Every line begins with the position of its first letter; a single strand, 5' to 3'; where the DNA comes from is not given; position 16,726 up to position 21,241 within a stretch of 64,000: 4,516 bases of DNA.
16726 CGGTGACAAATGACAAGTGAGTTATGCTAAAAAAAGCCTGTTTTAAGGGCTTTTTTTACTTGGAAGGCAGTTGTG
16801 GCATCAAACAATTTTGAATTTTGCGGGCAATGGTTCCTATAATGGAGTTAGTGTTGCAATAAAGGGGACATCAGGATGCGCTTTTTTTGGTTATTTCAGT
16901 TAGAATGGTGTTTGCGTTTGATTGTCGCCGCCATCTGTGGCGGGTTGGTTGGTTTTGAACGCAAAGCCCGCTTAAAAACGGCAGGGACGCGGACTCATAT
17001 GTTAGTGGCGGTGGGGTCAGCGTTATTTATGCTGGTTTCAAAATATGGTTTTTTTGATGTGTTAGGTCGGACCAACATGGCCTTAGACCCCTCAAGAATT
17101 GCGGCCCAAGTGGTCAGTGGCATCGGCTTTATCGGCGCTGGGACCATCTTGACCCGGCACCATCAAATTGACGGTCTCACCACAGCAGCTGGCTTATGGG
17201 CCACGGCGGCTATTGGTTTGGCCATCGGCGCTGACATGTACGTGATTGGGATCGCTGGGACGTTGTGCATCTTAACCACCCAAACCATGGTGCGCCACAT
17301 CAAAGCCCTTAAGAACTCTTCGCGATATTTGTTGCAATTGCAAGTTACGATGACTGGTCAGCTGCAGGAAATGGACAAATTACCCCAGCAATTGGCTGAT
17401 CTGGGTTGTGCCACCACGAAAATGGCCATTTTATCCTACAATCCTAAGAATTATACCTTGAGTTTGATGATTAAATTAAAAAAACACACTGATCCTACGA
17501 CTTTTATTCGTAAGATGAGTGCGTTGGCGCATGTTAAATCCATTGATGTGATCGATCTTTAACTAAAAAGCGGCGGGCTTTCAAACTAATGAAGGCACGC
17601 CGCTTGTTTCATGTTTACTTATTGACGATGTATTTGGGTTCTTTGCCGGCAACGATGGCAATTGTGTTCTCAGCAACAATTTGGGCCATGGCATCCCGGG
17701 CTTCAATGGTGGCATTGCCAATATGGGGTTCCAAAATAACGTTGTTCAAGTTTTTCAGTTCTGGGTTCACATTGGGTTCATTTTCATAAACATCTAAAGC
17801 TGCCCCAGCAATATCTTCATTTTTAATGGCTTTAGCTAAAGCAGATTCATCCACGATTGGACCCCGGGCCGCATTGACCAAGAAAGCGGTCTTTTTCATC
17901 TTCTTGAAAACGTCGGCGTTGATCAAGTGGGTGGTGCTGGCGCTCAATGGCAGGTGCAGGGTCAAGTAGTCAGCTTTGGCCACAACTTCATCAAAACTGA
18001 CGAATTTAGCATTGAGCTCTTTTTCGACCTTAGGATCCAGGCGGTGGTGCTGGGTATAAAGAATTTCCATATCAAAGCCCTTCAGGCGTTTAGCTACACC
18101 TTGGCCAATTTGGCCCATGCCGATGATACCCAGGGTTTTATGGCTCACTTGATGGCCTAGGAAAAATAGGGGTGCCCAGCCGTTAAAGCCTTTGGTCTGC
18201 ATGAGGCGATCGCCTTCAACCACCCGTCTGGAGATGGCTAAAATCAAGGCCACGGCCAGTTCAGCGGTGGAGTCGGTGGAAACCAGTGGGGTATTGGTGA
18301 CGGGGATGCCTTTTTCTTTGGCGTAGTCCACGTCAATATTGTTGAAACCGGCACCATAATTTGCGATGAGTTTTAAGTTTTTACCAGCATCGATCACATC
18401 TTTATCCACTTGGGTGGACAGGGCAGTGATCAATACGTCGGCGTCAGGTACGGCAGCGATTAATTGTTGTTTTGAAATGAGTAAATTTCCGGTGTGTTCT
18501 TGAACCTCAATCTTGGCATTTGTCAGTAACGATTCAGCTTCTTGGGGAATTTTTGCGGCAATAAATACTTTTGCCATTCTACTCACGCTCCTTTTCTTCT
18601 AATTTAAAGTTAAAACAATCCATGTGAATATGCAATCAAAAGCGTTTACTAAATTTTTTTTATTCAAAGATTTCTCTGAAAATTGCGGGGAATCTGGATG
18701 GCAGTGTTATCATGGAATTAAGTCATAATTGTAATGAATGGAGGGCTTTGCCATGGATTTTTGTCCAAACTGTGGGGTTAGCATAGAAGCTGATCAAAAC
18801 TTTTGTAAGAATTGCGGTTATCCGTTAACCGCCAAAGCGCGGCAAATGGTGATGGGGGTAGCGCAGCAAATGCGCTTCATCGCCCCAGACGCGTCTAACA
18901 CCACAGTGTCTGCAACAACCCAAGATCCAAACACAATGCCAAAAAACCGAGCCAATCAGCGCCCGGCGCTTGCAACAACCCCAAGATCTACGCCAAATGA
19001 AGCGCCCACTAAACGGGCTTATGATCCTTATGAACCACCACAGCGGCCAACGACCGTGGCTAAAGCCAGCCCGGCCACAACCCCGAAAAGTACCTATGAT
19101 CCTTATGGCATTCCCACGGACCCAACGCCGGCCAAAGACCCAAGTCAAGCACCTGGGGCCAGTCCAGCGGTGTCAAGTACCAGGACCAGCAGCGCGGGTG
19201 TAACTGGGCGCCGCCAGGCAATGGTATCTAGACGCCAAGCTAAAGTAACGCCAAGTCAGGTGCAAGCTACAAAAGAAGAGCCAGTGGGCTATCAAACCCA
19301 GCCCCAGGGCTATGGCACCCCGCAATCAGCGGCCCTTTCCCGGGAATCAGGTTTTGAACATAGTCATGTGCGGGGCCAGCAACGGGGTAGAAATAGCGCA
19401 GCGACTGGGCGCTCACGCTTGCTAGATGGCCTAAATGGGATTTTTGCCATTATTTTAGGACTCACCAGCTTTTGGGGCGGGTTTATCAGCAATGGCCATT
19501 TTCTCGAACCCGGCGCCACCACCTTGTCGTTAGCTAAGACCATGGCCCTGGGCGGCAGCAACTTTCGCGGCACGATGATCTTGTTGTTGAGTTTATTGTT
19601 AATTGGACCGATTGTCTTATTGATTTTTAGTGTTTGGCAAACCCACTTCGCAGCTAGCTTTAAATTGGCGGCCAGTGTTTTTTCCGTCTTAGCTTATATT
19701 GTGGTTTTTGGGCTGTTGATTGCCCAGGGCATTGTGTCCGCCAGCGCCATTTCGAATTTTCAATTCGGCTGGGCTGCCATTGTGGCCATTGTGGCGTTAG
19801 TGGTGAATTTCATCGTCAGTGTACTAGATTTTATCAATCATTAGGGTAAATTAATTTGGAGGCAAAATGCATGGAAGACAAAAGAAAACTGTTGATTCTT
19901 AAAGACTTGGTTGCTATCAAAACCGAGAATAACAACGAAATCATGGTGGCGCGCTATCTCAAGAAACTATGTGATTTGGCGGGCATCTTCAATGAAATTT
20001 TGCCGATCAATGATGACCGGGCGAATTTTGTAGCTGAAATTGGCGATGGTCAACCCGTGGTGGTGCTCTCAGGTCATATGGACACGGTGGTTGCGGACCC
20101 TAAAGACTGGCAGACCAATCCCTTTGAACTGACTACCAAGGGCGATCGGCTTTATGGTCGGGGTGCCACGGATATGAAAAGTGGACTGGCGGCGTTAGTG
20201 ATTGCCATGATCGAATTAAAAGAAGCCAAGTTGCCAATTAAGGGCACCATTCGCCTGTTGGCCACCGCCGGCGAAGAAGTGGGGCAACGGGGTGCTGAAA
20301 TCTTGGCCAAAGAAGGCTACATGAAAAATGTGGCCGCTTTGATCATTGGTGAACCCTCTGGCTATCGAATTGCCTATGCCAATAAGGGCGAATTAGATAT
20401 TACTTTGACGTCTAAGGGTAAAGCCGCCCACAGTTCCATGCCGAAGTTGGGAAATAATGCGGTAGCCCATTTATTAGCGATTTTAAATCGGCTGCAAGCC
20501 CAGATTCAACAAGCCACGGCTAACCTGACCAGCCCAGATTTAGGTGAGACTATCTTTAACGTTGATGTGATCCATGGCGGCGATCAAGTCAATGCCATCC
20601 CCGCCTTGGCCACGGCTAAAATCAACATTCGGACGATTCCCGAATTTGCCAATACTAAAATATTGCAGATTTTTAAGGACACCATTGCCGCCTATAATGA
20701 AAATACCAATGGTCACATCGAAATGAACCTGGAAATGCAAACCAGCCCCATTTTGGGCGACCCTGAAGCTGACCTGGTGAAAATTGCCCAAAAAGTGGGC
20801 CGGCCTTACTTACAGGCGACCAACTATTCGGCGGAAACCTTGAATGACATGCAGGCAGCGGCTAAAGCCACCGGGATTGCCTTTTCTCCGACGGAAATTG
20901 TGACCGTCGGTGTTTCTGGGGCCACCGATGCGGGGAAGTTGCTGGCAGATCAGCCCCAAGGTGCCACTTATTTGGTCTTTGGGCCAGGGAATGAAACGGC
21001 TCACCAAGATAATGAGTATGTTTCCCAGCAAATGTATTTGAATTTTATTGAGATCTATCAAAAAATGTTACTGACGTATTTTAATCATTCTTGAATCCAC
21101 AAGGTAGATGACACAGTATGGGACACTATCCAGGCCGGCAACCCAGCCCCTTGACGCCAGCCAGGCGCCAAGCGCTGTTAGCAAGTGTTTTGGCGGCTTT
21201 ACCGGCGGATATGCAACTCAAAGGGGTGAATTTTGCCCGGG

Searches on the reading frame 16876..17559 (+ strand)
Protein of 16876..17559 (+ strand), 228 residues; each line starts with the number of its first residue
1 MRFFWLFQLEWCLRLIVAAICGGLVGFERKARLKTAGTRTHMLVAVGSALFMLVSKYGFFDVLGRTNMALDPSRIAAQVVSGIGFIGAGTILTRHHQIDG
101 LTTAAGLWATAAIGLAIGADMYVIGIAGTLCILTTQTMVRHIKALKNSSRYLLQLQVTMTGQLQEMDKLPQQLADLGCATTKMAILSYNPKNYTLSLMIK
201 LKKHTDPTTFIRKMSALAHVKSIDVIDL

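Call 8: search_protein_families(library=pfam, proteins=[window:16876-17559:+])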
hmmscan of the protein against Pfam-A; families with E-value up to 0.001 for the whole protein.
window:16876-17559:+ (228 aa): 1 family
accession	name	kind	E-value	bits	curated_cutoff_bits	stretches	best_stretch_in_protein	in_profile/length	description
PF02308.21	MgtC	-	1.1e-38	132.7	31.4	1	15-143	1-119/121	MgtC family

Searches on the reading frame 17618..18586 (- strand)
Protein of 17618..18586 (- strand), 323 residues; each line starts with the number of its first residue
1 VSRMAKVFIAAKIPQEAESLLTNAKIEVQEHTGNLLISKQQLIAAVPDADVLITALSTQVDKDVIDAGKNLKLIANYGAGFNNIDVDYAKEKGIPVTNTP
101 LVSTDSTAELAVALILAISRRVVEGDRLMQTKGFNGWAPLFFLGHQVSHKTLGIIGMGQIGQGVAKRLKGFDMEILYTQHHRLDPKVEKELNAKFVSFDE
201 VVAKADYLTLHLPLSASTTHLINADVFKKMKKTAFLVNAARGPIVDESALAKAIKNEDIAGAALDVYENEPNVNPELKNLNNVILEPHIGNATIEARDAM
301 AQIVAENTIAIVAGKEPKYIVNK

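Call 9: search_protein_families(library=pfam, proteins=[window:17618-18586:-])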
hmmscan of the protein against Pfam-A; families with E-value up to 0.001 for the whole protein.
window:17618-18586:- (323 aa): 6 families
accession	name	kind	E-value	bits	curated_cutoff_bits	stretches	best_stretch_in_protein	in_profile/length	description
PF02826.25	2-Hacid_dh_C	-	1.6e-60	204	25.1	1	112-290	1-178/178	D-isomer specific 2-hydroxyacid dehydrogenase, NAD binding domain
PF00389.36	2-Hacid_dh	-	5.5e-35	120.4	24.6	1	7-322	1-134/134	D-isomer specific 2-hydroxyacid dehydrogenase, catalytic domain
PF03446.21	NAD_binding_2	-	1.3e-05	25.7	21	1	152-259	2-112/161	NAD binding domain of 6-phosphogluconate dehydrogenase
PF07991.19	KARI_N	-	3.9e-05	23.7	20.6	1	148-239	3-94/165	Acetohydroxy acid isomeroreductase, NADPH-binding domain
PF00670.27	AdoHcyase_NAD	-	0.0001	22.9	27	0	148-240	22-110/162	S-adenosyl-L-homocysteine hydrolase, NAD binding domain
PF03807.23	F420_oxidored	-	0.00024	22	21.6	0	152-217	2-72/94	NADP oxidoreductase coenzyme F420-dependent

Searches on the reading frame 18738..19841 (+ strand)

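Call 12: search_protein_families(library=pfam, proteins=[window:18738-19841:+])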
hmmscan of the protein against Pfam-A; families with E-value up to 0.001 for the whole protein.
window:18738-19841:+ (368 aa): 4 families
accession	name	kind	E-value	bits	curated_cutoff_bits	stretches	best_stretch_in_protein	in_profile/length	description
PF13240.11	Zn_Ribbon_1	-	7.3e-08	32.4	25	1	8-30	1-23/23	zinc-ribbon domain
PF13248.11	Zn_ribbon_3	-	4.5e-07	29.6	27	1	9-30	5-26/26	zinc-ribbon domain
PF12773.13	DZR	-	5.5e-05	23.7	27.3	1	8-27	26-45/45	Double zinc ribbon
PF24460.1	DUF7575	-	0.00024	20.8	28.5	1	9-30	6-27/28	Domain of unknown function (DUF7575)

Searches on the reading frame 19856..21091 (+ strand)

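Call 12: search_protein_families(library=pfam, proteins=[window:19856-21091:+])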
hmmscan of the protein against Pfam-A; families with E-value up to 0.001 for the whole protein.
window:19856-21091:+ (412 aa): 4 families
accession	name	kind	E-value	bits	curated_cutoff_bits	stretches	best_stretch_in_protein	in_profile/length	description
PF01546.33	Peptidase_M20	-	1.3e-35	123.6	24.6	1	71-406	2-205/206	Peptidase family M20/M25/M40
PF07687.19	M20_dimer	-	5.4e-20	71.8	21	1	174-283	1-105/107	Peptidase dimerisation domain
PF04389.22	Peptidase_M28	-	3.1e-10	40.5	21.3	1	57-163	1-90/193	Peptidase family M28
PF05343.19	Peptidase_M42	-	1e-07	31.7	23.2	1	99-154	128-180/292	M42 glutamyl aminopeptidase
